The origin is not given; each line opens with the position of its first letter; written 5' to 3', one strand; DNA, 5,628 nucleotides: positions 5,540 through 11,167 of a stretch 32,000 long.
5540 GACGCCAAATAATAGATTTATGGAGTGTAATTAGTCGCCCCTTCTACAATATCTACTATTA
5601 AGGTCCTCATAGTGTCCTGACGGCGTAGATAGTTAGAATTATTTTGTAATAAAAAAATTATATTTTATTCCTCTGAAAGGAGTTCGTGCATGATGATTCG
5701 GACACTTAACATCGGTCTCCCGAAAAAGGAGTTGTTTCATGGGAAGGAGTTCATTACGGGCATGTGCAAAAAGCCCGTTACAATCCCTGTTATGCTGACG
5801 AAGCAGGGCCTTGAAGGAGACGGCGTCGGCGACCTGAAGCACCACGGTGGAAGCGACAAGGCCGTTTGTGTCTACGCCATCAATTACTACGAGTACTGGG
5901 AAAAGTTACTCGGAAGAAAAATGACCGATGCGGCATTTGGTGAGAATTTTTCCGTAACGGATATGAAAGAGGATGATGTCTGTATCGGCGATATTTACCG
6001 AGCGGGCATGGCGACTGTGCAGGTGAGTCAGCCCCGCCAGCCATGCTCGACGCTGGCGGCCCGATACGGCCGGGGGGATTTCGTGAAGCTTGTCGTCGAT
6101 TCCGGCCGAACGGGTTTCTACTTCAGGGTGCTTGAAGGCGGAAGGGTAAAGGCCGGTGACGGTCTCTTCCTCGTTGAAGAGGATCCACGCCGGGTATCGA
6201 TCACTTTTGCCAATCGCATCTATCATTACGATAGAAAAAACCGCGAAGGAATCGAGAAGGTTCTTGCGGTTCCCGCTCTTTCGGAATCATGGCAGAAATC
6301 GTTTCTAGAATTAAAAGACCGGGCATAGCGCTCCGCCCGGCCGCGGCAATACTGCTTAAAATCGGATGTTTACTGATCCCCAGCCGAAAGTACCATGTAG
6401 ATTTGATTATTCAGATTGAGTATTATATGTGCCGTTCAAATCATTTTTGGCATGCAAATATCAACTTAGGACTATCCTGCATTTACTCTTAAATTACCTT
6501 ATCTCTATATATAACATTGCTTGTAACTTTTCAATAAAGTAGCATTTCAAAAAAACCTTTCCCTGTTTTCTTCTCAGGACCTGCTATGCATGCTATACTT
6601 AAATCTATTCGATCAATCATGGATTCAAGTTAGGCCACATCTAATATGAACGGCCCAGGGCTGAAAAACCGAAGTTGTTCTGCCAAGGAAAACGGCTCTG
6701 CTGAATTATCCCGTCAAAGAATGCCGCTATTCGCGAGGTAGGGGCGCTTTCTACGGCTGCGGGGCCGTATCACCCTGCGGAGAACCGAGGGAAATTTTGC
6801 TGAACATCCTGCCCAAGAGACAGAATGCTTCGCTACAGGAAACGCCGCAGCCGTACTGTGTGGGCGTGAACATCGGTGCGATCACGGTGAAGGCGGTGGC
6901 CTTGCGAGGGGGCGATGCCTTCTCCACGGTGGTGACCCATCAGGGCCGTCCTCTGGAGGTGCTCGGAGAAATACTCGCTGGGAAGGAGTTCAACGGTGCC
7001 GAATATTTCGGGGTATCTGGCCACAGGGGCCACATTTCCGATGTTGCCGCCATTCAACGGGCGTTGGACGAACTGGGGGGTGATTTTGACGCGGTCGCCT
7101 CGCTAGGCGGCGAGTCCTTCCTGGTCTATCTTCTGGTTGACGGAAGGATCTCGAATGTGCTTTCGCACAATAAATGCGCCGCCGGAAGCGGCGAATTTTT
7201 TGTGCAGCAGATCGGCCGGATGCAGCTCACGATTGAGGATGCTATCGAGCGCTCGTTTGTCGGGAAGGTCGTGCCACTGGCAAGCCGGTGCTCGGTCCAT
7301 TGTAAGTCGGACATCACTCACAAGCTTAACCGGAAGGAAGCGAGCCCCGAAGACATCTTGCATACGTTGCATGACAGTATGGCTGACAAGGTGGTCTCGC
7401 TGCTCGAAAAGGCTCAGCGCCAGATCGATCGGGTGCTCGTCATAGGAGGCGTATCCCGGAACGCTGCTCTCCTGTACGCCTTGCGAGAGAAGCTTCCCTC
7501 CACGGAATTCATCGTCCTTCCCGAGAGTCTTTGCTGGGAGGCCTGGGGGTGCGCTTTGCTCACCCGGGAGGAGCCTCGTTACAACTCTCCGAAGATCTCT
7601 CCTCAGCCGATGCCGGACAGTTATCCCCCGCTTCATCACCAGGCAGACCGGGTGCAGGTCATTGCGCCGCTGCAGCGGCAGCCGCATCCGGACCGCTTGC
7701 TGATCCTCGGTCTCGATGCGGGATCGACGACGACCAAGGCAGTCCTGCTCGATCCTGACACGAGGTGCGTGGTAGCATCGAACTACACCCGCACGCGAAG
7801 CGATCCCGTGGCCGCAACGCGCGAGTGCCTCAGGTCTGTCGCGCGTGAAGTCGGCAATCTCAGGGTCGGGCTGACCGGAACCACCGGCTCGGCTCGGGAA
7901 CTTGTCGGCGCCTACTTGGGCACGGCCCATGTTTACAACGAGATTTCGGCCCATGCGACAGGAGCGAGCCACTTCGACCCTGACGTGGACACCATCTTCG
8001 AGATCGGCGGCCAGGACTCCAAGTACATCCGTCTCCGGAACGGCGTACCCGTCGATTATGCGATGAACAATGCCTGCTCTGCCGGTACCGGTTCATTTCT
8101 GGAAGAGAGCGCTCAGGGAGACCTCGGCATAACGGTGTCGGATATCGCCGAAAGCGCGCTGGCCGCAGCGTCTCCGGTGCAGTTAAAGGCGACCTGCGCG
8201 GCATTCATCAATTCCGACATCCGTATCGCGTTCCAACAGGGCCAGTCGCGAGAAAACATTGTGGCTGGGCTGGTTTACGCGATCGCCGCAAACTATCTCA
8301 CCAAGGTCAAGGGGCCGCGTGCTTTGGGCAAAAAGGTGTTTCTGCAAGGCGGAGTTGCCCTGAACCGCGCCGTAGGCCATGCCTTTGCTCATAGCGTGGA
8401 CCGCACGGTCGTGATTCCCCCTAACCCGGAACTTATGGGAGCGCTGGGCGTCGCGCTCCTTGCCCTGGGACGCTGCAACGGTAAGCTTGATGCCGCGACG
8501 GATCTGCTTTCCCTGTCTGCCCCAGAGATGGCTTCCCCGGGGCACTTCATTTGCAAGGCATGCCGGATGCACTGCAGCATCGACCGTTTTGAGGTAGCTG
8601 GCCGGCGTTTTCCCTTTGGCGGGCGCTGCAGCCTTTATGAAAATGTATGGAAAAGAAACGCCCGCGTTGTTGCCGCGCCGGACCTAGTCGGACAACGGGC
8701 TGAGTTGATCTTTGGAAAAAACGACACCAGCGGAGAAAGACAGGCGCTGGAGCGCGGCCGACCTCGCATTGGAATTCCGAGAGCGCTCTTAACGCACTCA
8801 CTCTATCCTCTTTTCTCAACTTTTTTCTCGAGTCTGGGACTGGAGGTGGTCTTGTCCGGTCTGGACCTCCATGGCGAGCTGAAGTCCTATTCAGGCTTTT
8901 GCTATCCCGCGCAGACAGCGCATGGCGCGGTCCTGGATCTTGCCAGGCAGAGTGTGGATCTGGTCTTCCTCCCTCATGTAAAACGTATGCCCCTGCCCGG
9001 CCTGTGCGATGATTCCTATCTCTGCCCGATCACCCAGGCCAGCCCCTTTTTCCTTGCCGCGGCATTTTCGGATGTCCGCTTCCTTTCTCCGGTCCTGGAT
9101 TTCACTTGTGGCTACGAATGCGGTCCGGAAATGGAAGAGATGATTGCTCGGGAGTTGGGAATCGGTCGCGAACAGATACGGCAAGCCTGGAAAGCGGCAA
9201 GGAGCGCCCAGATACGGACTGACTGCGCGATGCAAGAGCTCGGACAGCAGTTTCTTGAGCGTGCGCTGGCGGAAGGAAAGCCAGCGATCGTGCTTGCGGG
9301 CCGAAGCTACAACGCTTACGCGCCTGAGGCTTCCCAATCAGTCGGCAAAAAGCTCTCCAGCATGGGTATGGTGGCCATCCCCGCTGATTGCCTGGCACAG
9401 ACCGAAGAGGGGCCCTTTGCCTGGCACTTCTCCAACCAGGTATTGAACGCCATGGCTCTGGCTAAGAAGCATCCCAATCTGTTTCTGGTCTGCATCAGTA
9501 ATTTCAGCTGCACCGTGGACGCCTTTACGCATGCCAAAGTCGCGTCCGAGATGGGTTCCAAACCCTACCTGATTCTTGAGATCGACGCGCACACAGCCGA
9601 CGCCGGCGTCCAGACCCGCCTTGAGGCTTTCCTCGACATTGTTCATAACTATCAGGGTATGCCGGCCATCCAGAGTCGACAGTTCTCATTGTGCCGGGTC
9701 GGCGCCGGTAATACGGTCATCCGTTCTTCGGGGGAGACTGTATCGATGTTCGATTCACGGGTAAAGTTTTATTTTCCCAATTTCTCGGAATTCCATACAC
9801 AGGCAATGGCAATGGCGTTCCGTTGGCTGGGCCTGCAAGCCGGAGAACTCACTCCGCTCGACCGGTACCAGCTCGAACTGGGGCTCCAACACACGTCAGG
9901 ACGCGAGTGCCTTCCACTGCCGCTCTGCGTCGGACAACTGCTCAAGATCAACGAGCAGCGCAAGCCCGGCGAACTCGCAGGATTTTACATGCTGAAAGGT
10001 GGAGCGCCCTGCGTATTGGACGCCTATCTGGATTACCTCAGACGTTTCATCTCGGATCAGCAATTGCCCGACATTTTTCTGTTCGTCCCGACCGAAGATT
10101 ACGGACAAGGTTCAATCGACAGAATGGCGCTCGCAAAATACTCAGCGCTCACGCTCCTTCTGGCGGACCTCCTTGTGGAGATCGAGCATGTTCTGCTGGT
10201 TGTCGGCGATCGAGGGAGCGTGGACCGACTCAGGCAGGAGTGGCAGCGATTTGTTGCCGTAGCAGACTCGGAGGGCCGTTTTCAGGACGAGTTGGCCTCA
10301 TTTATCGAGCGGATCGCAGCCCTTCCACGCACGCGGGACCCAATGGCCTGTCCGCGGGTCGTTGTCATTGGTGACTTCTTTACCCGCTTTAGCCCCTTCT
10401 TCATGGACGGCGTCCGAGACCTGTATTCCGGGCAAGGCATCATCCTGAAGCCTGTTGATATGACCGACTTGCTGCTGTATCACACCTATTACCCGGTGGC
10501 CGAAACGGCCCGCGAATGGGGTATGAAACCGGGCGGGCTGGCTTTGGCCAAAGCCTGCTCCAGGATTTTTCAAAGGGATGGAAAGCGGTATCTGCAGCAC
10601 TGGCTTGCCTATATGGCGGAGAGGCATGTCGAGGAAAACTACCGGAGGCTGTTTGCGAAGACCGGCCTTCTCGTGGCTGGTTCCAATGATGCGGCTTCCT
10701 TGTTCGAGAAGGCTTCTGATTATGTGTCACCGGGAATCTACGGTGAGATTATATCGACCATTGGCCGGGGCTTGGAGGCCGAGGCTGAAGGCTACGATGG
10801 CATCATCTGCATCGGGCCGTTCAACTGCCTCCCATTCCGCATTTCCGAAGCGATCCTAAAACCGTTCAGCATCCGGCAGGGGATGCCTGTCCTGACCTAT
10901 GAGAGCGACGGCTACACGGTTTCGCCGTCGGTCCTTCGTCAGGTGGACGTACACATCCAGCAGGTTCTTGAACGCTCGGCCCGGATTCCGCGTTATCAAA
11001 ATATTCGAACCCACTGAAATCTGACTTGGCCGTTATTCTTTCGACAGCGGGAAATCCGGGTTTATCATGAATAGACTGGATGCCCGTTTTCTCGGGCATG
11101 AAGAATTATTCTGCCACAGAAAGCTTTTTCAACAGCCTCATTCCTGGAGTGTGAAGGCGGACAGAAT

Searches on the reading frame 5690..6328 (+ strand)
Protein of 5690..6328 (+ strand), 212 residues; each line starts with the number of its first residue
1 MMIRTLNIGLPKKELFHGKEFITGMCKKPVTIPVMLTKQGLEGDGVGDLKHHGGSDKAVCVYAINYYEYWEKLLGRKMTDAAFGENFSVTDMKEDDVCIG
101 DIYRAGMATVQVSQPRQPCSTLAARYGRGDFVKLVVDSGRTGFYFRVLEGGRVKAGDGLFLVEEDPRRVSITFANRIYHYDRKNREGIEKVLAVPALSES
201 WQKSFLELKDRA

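Call 4: search_protein_families(library=pfam, proteins=[window:5690-6328:+], max_evalue=1)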
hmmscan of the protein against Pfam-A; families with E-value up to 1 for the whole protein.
window:5690-6328:+ (212 aa): 2 families
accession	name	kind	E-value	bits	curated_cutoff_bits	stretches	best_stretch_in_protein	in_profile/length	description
PF03473.23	MOSC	-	1.1e-33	116.2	22.7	1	48-157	1-117/120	MOSC domain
PF03475.19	YiiM_3-alpha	-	8.1e-13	48.5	22.7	1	169-206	1-38/44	YiiM-like, 3-alpha helix domain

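Call 61: search_protein_families(library=ncbifam, proteins=[window:5690-6328:+], max_evalue=0.00001)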
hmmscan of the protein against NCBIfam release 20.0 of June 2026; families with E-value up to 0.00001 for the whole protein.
window:5690-6328:+ (212 aa): 1 family
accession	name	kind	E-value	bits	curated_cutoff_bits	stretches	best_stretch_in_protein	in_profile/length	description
NF008577.1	PRK11536.1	equivalog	8.5e-38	129.9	294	1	23-206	20-205/222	6-hydroxyaminopurine reductase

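Call 69: search_protein_families(library=padloc, proteins=[window:5690-6328:+], max_evalue=0.01)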
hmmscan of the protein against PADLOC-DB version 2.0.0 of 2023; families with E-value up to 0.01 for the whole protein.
window:5690-6328:+ (212 aa): 0 families

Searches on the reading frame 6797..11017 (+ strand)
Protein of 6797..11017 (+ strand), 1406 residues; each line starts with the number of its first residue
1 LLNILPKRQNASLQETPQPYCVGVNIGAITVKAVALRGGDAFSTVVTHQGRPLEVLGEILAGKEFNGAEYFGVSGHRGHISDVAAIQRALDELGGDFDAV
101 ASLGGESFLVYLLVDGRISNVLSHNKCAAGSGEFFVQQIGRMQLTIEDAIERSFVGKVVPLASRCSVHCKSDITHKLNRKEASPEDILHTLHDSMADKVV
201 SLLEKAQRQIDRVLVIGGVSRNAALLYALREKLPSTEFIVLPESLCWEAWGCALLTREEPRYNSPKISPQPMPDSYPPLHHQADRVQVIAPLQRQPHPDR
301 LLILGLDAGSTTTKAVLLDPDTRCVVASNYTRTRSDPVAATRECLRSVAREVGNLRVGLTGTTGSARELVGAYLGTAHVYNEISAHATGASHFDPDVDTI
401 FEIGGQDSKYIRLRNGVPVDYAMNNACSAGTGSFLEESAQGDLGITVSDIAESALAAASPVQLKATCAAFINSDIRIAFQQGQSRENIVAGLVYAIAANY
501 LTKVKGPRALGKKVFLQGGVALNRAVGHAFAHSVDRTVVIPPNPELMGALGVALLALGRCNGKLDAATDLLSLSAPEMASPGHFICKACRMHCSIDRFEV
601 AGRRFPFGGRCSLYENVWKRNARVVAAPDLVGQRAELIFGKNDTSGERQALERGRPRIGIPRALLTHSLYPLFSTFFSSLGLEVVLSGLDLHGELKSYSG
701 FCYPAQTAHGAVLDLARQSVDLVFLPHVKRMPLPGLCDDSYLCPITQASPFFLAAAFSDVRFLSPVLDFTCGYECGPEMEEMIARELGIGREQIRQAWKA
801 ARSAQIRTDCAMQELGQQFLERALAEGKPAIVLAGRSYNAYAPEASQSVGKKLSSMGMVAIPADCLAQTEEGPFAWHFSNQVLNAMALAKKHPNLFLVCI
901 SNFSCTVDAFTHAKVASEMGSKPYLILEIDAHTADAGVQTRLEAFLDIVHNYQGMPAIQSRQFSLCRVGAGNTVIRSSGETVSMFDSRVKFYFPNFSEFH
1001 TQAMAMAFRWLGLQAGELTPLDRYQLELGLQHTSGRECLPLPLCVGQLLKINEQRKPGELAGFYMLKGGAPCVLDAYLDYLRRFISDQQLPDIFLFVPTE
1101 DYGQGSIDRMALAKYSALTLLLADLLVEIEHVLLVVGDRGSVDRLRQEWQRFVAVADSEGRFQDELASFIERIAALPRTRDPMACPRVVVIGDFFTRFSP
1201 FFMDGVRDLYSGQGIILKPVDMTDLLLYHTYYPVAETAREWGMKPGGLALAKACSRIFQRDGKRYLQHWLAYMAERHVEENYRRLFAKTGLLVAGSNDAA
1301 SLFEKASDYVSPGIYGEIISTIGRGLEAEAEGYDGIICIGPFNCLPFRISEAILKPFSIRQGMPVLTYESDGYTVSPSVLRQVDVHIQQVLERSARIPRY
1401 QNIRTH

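Call 10: search_protein_families(library=pfam, proteins=[window:6797-11017:+], max_evalue=0.001)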
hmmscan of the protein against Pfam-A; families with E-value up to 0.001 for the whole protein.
window:6797-11017:+ (1406 aa): 5 families
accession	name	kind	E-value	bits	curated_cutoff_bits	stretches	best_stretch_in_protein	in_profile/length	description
PF01869.26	BcrAD_BadFG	-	1.5e-54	185.8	31.5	2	304-556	1-271/271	BadF/BadG/BcrA/BcrD ATPase family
PF09989.15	DUF2229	-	2e-47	162.1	29.4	1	657-865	1-217/218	CoA enzyme activase uncharacterised domain (DUF2229)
PF02782.22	FGGY_C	-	4e-07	30.5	27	0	488-557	123-195/198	FGGY family of carbohydrate kinases, C-terminal domain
PF22521.2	HypF_C_2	-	3.3e-06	27.5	27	1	178-241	160-225/241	Carbamoyltransferase, Kae1-like Domain, second subdomain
PF03702.20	AnmK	-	1.7e-05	24.6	24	1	176-237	251-315/367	Anhydro-N-acetylmuramic acid kinase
